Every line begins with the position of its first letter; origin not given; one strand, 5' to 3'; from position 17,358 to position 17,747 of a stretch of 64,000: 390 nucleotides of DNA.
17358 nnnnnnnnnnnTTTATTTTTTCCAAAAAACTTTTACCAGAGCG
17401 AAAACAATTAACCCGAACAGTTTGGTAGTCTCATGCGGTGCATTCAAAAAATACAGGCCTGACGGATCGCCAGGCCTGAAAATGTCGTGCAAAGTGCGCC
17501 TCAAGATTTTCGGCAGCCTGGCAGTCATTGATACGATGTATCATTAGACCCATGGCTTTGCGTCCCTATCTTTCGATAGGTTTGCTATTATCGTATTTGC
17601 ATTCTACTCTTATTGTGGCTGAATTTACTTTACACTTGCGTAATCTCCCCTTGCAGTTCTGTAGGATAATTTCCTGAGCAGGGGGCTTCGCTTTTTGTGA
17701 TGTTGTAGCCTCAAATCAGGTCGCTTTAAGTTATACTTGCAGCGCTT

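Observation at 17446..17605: c-di-GMP-I riboswitch plus terminator controls a PilZ-bearing GT2 synthase: two c-di-GMP checkpoints on one gene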

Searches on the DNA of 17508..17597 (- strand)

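Call 30: build_rna_model(alignment_id=A2, structure=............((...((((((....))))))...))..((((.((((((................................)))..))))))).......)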
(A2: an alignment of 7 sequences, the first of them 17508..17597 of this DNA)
Model R1 built from alignment A2 (7 sequences, 102 columns); structure: as given.
model positions 93; base pairs 18; branch points 1; effective number of sequences 1.47; information 0.613 bits per position. Calibrated on 0.2 Mb of random sequence (short: E-values are rough).
structure used (alignment columns):
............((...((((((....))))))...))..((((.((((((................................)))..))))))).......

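Call 31: search_with_rna_model(model_id=R1, sources=[window, L001, L002, L003, L004, L005, L006, L007, L008, L009, L010, L011, L012, L013, L014, L015, L016, L017, L018, L019, L020, L021, L022, L023, L024, L025, L026, L027, L028, L029, L030, L031, L032, L033, L034, L035, L036, L037, L038, L039, L040, L041, L042, L043, L044, L045, L046, L047, L048, L049, L050, L051, L052, L053, L054, L055, L056, L057, L058, L059, L060, L061, L062, L063, L064, L065, L066, L067, L068, L069, L070, L071, L072, L073, L074, L075, L076, L077, L078, L079, L080], max_evalue=1, make_alignment=true)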
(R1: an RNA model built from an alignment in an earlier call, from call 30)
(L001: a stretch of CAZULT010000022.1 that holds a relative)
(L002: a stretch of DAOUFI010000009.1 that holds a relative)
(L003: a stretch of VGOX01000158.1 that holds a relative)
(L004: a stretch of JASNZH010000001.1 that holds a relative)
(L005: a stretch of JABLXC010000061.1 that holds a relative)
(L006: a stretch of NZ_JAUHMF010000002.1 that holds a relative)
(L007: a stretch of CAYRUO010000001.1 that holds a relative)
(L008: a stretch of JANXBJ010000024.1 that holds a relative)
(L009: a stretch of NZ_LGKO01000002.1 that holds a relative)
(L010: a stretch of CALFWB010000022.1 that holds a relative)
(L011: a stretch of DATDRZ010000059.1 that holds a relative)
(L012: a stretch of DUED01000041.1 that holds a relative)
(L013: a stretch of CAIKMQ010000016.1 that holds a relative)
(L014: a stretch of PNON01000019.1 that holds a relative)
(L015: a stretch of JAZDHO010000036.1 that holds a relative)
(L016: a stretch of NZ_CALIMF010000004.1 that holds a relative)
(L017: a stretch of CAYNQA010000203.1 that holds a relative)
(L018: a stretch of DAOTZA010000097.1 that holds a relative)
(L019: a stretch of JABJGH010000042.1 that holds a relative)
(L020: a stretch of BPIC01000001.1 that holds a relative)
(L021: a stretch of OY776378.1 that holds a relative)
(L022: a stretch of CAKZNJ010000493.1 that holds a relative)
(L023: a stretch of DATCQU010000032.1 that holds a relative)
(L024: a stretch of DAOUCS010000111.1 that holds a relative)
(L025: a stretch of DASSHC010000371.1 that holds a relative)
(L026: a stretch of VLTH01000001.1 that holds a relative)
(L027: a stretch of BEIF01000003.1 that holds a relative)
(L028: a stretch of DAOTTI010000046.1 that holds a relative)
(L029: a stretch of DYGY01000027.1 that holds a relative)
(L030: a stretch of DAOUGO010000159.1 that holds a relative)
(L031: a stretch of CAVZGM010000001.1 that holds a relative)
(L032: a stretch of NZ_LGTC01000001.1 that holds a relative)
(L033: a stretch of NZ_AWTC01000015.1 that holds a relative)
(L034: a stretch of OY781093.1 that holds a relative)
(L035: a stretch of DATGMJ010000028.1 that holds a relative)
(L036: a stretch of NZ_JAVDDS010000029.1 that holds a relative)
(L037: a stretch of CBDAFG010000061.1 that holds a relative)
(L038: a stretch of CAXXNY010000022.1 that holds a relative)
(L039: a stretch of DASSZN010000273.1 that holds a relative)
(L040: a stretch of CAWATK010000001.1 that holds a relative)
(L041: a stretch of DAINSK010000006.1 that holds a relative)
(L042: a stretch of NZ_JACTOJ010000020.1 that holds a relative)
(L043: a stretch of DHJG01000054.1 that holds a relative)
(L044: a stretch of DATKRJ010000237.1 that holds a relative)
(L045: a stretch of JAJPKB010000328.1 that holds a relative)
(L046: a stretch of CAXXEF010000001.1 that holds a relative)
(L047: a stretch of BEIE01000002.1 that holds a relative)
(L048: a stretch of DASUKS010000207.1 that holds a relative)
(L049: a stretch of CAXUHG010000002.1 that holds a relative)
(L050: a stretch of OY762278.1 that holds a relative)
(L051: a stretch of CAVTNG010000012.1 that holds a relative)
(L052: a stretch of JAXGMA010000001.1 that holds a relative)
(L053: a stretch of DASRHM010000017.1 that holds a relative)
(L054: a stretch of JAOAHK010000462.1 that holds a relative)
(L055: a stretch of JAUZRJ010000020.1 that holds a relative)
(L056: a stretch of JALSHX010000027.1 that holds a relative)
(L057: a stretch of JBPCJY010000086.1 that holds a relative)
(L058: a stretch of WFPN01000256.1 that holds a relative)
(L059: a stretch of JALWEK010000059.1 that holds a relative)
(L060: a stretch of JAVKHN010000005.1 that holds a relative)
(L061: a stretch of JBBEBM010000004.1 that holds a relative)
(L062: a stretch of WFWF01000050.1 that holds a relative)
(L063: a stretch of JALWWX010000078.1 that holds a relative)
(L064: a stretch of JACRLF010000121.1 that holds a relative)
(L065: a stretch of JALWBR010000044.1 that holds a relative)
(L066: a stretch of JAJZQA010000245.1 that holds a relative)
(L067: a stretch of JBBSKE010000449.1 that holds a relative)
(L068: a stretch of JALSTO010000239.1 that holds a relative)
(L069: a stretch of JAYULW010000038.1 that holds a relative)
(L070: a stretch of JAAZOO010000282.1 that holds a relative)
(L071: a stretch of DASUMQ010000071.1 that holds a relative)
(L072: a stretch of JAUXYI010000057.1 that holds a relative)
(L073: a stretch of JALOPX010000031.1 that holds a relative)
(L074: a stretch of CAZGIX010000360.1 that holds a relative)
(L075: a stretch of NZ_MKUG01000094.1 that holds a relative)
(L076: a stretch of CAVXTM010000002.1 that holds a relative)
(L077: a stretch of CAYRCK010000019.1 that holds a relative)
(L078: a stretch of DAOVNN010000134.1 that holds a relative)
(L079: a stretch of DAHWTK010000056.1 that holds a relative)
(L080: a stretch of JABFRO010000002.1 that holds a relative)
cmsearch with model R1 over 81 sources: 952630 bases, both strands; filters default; matches with E-value up to 1: 11.
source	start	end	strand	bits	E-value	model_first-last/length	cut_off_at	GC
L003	49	141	+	102.9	1.3e-25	1-93/93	no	0.53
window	17508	17597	-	102.3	1.9e-25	1-93/93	no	0.43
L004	5764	5856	+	101.9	2.5e-25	1-93/93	no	0.56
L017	4358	4449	+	96.5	8.1e-24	1-93/93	no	0.59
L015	5759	5847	+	95.8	1.3e-23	1-93/93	no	0.56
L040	5791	5879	+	95.7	1.4e-23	1-93/93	no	0.55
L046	5752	5852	+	84.7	1.8e-20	1-93/93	no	0.53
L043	1436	1513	+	67.4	1.2e-15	1-93/93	no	0.51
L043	1328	1405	+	66.7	1.9e-15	1-93/93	no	0.46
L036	4595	4707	-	14.9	0.72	1-93/93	no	0.36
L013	631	703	+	14.9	0.73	1-93/93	no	0.59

Alignment A3: 11 matches aligned to the model, 138 columns, each read 5' to 3' on its own strand. Consensus structure (alignment columns), stored with it:
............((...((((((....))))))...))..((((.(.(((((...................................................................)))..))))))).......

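Call 35: search_with_rna_model(model_id=R1, sources=[L081, L082, L083, L084, L085, L086, L087, L088, L089, L090, L091, L092, L093, L094, L095, L096, L097, L098, L099, L100, L101, L102, L103, L104, L105, L106, L107, L108, L109, L110, L111, L112, L113, L114, L115, L116, L117, L118, L119, L120, L121, L122, L123, L124, L125, L126, L127, L128, L129, L130, L131, L132, L133, L134, L135, L136, L137, L138, L139, L140, L141, L142, L143, L144, L145, L146, L147, L148, L149, L150, L151, L152, L153, L154, L155, L156, L157, L158, L159, L160], max_evalue=0.001, make_alignment=true)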
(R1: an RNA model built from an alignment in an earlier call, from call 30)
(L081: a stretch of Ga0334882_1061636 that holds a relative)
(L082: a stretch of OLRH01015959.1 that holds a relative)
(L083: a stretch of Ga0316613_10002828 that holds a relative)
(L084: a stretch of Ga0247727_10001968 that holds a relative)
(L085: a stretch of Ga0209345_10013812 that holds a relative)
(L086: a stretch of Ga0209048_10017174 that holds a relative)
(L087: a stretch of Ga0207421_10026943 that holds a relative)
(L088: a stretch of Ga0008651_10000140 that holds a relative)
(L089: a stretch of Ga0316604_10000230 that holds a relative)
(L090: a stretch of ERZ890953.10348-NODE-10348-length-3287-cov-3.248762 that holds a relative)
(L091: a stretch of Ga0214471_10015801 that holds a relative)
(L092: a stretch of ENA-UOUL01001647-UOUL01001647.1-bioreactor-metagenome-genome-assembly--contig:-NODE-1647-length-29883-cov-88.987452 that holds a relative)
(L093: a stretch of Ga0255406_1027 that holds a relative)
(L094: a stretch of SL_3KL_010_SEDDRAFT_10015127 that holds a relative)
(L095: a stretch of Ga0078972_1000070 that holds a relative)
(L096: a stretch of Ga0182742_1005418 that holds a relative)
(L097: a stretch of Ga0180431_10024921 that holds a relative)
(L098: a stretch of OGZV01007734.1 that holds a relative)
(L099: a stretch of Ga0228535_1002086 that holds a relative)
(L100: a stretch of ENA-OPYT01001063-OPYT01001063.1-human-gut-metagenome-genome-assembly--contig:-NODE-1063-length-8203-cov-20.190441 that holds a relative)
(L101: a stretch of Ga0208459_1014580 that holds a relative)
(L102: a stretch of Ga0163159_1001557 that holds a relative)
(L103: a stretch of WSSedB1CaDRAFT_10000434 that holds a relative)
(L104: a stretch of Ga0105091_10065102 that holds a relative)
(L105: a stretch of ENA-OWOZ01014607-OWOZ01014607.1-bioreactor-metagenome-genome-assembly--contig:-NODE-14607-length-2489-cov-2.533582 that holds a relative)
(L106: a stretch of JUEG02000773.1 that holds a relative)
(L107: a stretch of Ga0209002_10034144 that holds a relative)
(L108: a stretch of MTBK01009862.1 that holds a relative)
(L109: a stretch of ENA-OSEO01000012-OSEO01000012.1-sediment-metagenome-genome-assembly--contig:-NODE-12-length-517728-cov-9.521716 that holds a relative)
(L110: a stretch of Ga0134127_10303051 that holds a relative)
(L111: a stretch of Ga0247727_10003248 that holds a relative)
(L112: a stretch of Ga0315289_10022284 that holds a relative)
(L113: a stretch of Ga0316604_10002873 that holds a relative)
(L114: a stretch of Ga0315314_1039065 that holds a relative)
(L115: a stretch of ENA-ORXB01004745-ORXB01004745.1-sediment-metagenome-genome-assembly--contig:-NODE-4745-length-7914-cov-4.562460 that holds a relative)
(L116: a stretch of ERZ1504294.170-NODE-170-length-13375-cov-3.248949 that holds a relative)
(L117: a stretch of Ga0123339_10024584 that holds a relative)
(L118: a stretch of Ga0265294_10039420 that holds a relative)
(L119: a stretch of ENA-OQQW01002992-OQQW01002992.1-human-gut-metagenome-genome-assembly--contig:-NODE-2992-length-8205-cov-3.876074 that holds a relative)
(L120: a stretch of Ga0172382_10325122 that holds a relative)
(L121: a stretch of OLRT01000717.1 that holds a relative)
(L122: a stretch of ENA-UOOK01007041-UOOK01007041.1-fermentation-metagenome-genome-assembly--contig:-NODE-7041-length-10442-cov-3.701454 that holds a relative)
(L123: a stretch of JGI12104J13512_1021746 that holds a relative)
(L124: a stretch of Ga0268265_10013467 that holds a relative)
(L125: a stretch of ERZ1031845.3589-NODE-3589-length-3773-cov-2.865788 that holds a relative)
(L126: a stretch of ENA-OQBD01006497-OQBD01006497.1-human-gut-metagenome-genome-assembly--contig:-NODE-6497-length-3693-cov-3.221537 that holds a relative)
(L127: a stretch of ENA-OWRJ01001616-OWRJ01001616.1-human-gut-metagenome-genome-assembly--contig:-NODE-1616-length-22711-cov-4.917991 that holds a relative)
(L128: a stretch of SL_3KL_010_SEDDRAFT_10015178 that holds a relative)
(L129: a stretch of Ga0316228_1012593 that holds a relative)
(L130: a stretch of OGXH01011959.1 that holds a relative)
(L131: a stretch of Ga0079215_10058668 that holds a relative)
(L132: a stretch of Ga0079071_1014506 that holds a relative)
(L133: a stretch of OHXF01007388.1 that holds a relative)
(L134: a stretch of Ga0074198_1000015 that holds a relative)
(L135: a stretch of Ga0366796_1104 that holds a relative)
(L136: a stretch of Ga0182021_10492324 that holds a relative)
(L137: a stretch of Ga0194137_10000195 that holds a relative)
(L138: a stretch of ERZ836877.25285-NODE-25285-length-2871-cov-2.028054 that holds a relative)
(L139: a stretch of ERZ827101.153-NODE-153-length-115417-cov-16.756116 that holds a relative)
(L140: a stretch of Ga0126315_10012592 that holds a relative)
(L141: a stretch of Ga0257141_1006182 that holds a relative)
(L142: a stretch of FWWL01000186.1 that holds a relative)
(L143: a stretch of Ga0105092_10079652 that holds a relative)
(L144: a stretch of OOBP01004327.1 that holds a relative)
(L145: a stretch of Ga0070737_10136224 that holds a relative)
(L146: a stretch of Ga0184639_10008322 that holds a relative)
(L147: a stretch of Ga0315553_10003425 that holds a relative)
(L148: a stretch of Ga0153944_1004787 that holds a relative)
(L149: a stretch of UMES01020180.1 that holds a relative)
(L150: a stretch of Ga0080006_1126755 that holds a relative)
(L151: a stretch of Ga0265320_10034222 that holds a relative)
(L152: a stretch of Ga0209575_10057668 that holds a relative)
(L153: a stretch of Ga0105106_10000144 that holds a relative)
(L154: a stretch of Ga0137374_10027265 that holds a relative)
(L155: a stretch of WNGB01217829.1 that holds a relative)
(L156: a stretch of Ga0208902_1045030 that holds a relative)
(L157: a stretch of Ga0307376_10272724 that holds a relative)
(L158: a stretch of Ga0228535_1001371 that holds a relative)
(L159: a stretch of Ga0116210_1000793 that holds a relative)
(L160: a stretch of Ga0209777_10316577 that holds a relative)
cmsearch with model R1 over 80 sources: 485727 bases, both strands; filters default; matches with E-value up to 0.001: 96.
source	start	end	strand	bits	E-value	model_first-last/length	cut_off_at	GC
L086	4536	4626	+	89.8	3.1e-22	1-93/93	no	0.62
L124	2100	2192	-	87.4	1.5e-21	1-93/93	no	0.54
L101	2850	2934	-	86.6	2.5e-21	1-93/93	no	0.42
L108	1993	2078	-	86.4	2.9e-21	1-93/93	no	0.47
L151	453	544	+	86.1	3.6e-21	1-93/93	no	0.59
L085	1541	1631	+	85.7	4.6e-21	1-93/93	no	0.54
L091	1684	1778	-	85.6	5e-21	1-93/93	no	0.56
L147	1814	1904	+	85.5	5.2e-21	1-93/93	no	0.59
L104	451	541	+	84.4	1.1e-20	1-93/93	no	0.59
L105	2372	2462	-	84.3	1.1e-20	1-93/93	no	0.42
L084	3262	3355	+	84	1.3e-20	1-93/93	no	0.54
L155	1090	1182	-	83.7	1.7e-20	1-93/93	no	0.58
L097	4339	4428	-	83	2.6e-20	1-93/93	no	0.52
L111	5316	5409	-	83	2.6e-20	1-93/93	no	0.56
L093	8261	8353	+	82.9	2.7e-20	1-93/93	no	0.47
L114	363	453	+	82.3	4e-20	1-93/93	no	0.55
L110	566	660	+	82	4.9e-20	1-93/93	no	0.6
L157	114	203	+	82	5.1e-20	1-93/93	no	0.46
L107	1918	2008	-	81.4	7.5e-20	1-93/93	no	0.64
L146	4397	4494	-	81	9.6e-20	1-93/93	no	0.61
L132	151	238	+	80.9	1e-19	1-93/93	no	0.48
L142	6404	6493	+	80.9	1e-19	1-93/93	no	0.5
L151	626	717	+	79.9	1.9e-19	1-93/93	no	0.59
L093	7235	7327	+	79.4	2.7e-19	1-93/93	no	0.57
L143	634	721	+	79.3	2.9e-19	1-93/93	no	0.55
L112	675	759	+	78.6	4.5e-19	1-93/93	no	0.6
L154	3949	4039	+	77.8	7.7e-19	1-93/93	no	0.55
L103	12175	12262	-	77.7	8.2e-19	1-93/93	no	0.44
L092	4402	4490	+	77.6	8.6e-19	1-93/93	no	0.54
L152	171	265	-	77.4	1e-18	1-93/93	no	0.47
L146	4223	4317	-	76.9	1.4e-18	1-93/93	no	0.6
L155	1256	1349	-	76.8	1.4e-18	1-93/93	no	0.56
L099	190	276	+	76.5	1.8e-18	1-93/93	no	0.56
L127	2714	2805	-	76.2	2.2e-18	1-93/93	no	0.46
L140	3822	3912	+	76.1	2.4e-18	1-93/93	no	0.59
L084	3095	3188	+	75.6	3.2e-18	1-93/93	no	0.54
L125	1332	1418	-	75.6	3.3e-18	1-93/93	no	0.44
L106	6958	7044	-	75.5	3.4e-18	1-93/93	no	0.41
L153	3851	3944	-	75.2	4.1e-18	1-93/93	no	0.54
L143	472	564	+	75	4.7e-18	1-93/93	no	0.53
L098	282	367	-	74.9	5.1e-18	1-93/93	no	0.48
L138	790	879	+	74.7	5.5e-18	1-93/93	no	0.5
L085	1714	1802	+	74.7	5.6e-18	1-93/93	no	0.57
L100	7788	7877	+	74.7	5.7e-18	1-93/93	no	0.49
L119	5064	5153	+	74.7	5.7e-18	1-93/93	no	0.49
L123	641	736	-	74.2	7.7e-18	1-93/93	no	0.49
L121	6102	6187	+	72.1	3.1e-17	1-93/93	no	0.5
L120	404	507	+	71.8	3.6e-17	1-93/93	no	0.59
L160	553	646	+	71.7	4.1e-17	1-93/93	no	0.59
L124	2266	2384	-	71.2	5.3e-17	1-93/93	no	0.5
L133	626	715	+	71.2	5.4e-17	1-93/93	no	0.51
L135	8724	8813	+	71.1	5.9e-17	1-93/93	no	0.49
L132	39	126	+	70.6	8.3e-17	1-93/93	no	0.52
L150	4903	4991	-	70.5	8.5e-17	1-93/93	no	0.69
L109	1678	1761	+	70.2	1e-16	1-93/93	no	0.55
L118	3435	3519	-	70.2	1e-16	1-93/93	no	0.42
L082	1399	1484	-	70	1.2e-16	1-93/93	no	0.49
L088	13809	13903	-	69.9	1.3e-16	1-93/93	no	0.41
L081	182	271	-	69.4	1.7e-16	1-93/93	no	0.48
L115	6975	7066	-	69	2.2e-16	1-93/93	no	0.6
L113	9906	9993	-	68.8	2.6e-16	1-93/93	no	0.35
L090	1556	1646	+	68.6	2.9e-16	1-93/93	no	0.48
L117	526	612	+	68.5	3.1e-16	1-93/93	no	0.41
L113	7406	7488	-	67.3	6.6e-16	1-93/93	no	0.51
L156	1131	1211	+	66.7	1e-15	1-93/93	no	0.46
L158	2055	2145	-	65.6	2.1e-15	1-93/93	no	0.62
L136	27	120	+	65.5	2.2e-15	1-93/93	no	0.59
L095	2067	2158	+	65.4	2.3e-15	1-93/93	no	0.58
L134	6796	6888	-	64.9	3.2e-15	1-93/93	no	0.39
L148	3556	3643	-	64.7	3.6e-15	1-93/93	no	0.42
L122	1692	1780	-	64.5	4.3e-15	1-93/93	no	0.4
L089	257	349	-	64.4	4.5e-15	1-93/93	no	0.48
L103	530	619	-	64.2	5e-15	1-93/93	no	0.38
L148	3384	3472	-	64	5.8e-15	1-93/93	no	0.44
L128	713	803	-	63.9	6.1e-15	1-93/93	no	0.49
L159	4695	4786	+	63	1.1e-14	1-93/93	no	0.58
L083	5103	5190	-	62.8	1.2e-14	1-93/93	no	0.47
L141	1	80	+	62.7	1.4e-14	13-93/93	5'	0.54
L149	1774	1867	+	62.3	1.7e-14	1-93/93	no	0.55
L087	1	79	-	61.4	3.1e-14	1-78/93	3'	0.51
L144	3576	3667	-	60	7.5e-14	1-93/93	no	0.57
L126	2267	2358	-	59.5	1e-13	1-93/93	no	0.58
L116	11105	11194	-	59.3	1.2e-13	1-93/93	no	0.64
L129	3258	3347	+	58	2.8e-13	1-93/93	no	0.52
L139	2217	2306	-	57.7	3.4e-13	1-93/93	no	0.61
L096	4523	4607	-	57.5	3.8e-13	1-93/93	no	0.42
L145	115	202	-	57.5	4e-13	1-93/93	no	0.56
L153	3762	3850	-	55.4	1.5e-12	11-93/93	no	0.45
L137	3206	3294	-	54.9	2e-12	1-93/93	no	0.43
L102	8588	8673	-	53.9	4.1e-12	1-93/93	no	0.55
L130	3156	3240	+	53.1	6.9e-12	1-93/93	no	0.52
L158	2313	2398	+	52.8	8e-12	1-93/93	no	0.59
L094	6321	6390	-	52.1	1.3e-11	22-93/93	5'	0.51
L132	681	770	+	49.4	7.5e-11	1-93/93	no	0.52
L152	81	170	-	48.5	1.3e-10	11-93/93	no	0.49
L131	1237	1321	-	36.3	3.7e-07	1-93/93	no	0.53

Alignment A4: 96 matches aligned to the model, 163 columns, each read 5' to 3' on its own strand. Consensus structure (alignment columns), stored with it:
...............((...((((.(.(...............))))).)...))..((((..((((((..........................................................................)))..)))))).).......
